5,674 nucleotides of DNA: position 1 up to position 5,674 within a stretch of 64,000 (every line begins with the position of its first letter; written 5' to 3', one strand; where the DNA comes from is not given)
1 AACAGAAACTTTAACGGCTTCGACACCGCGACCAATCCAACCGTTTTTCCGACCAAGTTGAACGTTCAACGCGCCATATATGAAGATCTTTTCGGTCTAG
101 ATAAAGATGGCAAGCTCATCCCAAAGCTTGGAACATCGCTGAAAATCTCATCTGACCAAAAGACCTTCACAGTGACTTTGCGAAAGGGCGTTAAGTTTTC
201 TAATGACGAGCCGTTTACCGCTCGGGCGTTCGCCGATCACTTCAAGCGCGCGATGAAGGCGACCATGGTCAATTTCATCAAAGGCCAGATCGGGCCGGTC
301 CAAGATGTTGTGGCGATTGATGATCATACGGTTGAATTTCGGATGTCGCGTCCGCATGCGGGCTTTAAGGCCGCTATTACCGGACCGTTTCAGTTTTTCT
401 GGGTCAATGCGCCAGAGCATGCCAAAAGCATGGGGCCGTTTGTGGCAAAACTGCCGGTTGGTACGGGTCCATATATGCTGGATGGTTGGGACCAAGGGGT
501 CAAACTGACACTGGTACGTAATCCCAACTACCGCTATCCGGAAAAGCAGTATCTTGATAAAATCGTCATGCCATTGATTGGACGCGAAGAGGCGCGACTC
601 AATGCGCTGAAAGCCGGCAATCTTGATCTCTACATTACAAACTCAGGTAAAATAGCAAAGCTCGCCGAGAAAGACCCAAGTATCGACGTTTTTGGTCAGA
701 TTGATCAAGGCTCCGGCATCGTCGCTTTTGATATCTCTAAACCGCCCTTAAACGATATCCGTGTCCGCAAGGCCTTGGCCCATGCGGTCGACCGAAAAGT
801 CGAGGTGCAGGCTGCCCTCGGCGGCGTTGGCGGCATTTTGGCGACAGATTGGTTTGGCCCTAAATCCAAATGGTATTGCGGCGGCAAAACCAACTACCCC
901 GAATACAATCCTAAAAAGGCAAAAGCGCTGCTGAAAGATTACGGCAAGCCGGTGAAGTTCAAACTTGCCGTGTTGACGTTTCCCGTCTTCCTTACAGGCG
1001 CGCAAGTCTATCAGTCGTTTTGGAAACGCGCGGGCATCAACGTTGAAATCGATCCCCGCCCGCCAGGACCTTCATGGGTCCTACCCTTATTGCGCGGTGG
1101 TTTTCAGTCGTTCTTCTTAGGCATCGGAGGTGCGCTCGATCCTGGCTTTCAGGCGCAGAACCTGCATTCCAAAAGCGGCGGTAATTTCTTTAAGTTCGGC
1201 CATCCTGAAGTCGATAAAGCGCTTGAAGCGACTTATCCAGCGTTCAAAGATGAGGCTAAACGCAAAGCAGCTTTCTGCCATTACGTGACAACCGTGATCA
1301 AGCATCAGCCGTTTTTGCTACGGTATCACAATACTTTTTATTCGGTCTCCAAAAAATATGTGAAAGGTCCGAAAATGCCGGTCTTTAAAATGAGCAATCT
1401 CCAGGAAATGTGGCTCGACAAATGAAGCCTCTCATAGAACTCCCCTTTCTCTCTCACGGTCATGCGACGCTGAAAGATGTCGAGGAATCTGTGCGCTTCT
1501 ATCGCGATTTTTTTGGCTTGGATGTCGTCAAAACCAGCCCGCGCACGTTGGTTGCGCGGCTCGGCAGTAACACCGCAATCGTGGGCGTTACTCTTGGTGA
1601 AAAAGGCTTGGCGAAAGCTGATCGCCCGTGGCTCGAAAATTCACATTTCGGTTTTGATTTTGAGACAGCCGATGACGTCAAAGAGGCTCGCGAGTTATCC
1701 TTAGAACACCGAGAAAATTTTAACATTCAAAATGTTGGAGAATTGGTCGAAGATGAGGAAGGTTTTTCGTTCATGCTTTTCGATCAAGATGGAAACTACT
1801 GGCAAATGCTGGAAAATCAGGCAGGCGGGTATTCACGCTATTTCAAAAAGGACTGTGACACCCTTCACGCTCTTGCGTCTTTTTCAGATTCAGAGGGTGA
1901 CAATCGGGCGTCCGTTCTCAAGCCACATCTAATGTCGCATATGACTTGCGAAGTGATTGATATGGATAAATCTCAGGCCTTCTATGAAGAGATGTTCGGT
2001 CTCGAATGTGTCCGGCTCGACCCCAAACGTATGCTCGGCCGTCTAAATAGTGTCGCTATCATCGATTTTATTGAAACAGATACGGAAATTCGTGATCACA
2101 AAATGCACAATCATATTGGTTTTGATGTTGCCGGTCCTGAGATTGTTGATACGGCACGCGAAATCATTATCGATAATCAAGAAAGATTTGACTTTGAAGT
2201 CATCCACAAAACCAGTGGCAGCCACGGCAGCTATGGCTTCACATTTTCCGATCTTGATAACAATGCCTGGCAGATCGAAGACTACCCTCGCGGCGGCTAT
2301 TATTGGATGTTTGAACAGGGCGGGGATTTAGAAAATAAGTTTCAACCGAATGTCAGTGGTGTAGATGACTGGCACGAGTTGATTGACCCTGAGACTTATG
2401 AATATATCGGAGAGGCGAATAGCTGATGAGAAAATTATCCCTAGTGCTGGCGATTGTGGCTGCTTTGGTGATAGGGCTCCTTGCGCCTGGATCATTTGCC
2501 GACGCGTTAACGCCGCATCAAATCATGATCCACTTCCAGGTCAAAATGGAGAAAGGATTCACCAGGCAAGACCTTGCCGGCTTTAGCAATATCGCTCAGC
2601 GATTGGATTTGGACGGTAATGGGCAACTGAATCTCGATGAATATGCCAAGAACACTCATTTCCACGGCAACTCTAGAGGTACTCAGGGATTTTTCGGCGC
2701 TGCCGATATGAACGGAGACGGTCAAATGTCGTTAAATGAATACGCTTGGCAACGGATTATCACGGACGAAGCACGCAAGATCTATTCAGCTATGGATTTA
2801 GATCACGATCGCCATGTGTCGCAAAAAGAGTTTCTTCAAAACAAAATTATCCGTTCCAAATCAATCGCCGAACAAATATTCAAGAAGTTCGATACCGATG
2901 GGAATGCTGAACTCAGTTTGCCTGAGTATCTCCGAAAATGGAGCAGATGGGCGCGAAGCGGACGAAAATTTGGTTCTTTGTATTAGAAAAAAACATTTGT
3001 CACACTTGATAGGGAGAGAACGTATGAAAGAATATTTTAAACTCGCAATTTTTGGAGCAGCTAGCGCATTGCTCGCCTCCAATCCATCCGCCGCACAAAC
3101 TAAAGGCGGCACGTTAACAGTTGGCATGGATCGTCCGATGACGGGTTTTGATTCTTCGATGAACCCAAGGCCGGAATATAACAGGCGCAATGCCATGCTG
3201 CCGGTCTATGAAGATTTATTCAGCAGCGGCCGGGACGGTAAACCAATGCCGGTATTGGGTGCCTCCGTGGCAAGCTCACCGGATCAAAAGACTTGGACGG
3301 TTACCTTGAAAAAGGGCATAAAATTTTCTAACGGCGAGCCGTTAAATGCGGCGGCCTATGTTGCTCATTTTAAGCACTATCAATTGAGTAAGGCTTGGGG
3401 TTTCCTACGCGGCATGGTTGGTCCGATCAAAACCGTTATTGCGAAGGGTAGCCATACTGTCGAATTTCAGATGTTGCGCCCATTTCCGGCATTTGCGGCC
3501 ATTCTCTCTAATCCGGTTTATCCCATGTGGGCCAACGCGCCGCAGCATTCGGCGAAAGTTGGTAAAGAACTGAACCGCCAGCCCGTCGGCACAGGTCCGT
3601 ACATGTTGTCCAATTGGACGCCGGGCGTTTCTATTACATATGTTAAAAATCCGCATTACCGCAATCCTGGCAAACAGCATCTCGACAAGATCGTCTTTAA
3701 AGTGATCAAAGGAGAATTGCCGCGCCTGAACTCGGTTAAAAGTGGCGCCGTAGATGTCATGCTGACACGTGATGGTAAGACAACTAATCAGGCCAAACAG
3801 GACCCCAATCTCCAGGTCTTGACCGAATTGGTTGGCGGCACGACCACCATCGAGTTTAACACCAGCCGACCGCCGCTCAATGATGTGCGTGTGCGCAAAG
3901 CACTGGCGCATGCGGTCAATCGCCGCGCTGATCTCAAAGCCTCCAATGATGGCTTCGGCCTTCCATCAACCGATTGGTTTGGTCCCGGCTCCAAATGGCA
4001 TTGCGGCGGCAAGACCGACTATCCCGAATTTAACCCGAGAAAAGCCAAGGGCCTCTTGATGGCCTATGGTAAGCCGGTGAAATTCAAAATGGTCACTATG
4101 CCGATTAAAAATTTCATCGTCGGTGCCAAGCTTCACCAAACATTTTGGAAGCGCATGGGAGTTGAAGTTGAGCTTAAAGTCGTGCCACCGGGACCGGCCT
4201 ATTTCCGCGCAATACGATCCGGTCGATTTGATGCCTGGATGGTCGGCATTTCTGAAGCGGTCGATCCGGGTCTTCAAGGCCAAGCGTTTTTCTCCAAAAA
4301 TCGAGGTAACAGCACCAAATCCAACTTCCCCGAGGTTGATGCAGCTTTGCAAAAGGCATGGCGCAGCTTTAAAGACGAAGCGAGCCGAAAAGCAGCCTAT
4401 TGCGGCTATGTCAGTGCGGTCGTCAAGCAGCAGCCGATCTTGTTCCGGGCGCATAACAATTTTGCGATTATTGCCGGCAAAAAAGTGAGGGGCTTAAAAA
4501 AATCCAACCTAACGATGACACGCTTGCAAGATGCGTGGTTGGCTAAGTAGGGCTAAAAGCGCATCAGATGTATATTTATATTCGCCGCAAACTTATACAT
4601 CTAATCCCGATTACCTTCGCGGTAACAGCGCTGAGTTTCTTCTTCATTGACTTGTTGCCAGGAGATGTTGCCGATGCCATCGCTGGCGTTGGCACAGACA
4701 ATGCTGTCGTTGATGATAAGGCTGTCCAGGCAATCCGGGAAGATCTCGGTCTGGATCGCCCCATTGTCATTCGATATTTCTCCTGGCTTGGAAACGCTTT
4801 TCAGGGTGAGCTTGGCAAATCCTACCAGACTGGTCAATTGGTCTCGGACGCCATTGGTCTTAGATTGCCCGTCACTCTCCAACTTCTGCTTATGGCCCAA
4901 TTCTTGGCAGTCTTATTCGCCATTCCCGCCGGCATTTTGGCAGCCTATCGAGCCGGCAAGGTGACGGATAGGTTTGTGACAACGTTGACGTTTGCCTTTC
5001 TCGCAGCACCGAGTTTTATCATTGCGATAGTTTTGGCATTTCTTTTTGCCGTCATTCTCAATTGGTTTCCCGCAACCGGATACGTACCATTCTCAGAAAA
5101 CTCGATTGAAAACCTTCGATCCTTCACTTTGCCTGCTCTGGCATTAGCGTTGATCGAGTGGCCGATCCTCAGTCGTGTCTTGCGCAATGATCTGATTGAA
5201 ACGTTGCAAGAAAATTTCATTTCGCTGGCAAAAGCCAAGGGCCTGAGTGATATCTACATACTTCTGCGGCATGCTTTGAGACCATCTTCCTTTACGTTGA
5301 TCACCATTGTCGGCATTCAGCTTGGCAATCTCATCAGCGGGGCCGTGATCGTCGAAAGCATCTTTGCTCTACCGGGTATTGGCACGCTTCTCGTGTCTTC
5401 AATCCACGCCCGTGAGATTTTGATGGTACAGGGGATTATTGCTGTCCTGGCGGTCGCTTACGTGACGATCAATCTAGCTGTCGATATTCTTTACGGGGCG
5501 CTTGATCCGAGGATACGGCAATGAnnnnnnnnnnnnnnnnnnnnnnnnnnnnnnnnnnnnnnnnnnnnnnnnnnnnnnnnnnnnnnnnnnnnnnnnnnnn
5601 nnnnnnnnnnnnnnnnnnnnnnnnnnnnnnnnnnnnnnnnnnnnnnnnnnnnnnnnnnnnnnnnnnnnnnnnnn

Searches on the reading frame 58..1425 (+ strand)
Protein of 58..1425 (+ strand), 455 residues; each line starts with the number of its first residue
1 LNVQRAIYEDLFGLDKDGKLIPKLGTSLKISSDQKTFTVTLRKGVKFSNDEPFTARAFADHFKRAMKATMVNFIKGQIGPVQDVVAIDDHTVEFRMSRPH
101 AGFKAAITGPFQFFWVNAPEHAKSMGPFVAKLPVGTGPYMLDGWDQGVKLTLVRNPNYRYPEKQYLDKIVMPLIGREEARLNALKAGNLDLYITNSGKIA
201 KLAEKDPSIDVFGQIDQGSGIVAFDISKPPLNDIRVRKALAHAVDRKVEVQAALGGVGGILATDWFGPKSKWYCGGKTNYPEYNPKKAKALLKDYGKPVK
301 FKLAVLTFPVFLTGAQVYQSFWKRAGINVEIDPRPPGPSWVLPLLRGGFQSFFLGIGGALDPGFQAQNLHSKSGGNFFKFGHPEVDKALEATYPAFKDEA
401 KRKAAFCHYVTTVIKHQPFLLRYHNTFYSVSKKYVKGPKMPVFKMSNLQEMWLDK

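Call 7: search_protein_families(library=pfam, proteins=[window:58-1425:+])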
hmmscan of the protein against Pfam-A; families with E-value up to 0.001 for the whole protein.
window:58-1425:+ (455 aa): 1 family
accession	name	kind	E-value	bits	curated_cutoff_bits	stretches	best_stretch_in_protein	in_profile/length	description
PF00496.27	SBP_bac_5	-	8.6e-72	242.7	32.4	1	19-371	1-362/368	Bacterial extracellular solute-binding proteins, family 5 Middle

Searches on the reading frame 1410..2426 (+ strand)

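Call 7: search_protein_families(library=pfam, proteins=[window:1410-2426:+])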
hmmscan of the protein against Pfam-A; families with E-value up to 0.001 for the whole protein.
window:1410-2426:+ (338 aa): 2 families
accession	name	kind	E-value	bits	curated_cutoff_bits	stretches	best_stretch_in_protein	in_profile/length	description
PF00903.31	Glyoxalase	-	2.2e-11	44.7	20.6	1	21-132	9-120/121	Glyoxalase/Bleomycin resistance protein/Dioxygenase superfamily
PF22677.2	Ble-like_N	-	1.8e-07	31.2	24.5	0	182-199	9-26/41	Bleomycin resistance protein-like N-terminal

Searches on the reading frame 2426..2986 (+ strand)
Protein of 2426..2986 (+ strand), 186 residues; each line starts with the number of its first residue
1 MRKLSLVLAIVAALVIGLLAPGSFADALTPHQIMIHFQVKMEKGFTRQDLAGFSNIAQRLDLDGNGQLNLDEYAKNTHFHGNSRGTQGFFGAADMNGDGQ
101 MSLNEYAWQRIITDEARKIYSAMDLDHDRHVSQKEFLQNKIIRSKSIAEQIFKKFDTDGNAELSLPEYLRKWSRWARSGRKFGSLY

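Call 7: search_protein_families(library=pfam, proteins=[window:2426-2986:+])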
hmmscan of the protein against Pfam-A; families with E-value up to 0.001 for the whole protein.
window:2426-2986:+ (186 aa): 6 families
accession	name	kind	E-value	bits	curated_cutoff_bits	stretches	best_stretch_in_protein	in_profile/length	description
PF13499.12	EF-hand_7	-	1e-15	58.3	30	1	115-170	3-64/67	EF-hand domain pair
PF00036.39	EF-hand_1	-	1.4e-15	56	25.4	0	149-169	3-23/29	EF hand domain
PF13405.12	EF-hand_6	-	1.2e-10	40.6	25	0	149-167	3-21/30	EF-hand domain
PF13202.12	EF-hand_5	-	1.5e-09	37.3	25.9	0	89-105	4-20/25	EF hand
PF10591.15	SPARC_Ca_bdg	-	3.3e-06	27.8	22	0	115-169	55-111/113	Secreted protein acidic and rich in cysteine Ca binding region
PF13833.12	EF-hand_8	-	4.1e-06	26.9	28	0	60-73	34-47/54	EF-hand domain pair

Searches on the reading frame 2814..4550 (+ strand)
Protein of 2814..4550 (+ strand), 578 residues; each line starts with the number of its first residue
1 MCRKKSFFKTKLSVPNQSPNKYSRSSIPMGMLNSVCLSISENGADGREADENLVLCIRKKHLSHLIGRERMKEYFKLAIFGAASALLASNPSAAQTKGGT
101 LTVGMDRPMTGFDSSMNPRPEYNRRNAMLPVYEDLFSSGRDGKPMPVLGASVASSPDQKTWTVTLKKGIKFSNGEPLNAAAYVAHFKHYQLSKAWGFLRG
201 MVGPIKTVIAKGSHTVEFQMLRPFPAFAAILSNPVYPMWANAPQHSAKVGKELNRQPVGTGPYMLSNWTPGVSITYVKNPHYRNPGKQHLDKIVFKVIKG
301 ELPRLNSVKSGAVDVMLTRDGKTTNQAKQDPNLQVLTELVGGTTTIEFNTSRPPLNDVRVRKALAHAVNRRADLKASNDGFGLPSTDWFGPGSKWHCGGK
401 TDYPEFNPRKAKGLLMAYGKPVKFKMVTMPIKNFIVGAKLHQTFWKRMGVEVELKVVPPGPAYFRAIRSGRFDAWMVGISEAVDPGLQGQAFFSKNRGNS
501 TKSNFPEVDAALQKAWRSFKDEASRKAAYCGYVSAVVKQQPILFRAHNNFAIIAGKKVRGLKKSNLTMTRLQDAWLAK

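Call 7: search_protein_families(library=pfam, proteins=[window:2814-4550:+])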
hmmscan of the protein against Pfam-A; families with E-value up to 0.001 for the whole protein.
window:2814-4550:+ (578 aa): 1 family
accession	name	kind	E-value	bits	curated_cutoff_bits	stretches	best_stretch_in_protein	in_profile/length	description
PF00496.27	SBP_bac_5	-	3.5e-69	234.1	32.4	1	143-497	1-364/368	Bacterial extracellular solute-binding proteins, family 5 Middle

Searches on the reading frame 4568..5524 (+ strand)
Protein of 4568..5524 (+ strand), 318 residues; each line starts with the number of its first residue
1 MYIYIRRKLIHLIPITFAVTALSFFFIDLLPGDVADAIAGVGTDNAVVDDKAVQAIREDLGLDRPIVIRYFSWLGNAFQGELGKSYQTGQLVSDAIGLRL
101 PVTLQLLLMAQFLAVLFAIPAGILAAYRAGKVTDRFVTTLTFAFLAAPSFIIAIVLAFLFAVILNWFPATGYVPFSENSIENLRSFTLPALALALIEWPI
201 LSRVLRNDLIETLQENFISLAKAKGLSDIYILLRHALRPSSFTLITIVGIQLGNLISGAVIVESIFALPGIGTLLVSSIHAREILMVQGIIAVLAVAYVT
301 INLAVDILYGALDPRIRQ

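Call 7: search_protein_families(library=pfam, proteins=[window:4568-5524:+])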
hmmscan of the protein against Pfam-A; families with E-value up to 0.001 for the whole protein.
window:4568-5524:+ (318 aa): 2 families
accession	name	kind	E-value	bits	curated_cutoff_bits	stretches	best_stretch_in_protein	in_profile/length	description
PF00528.27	BPD_transp_1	-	5.1e-37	127.8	26.4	1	118-318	1-184/184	Binding-protein-dependent transport system inner membrane component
PF19300.4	BPD_transp_1_N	-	7.2e-10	39.5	23.8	1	1-106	1-113/114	Binding-prot-dependent transport system membrane comp, N-term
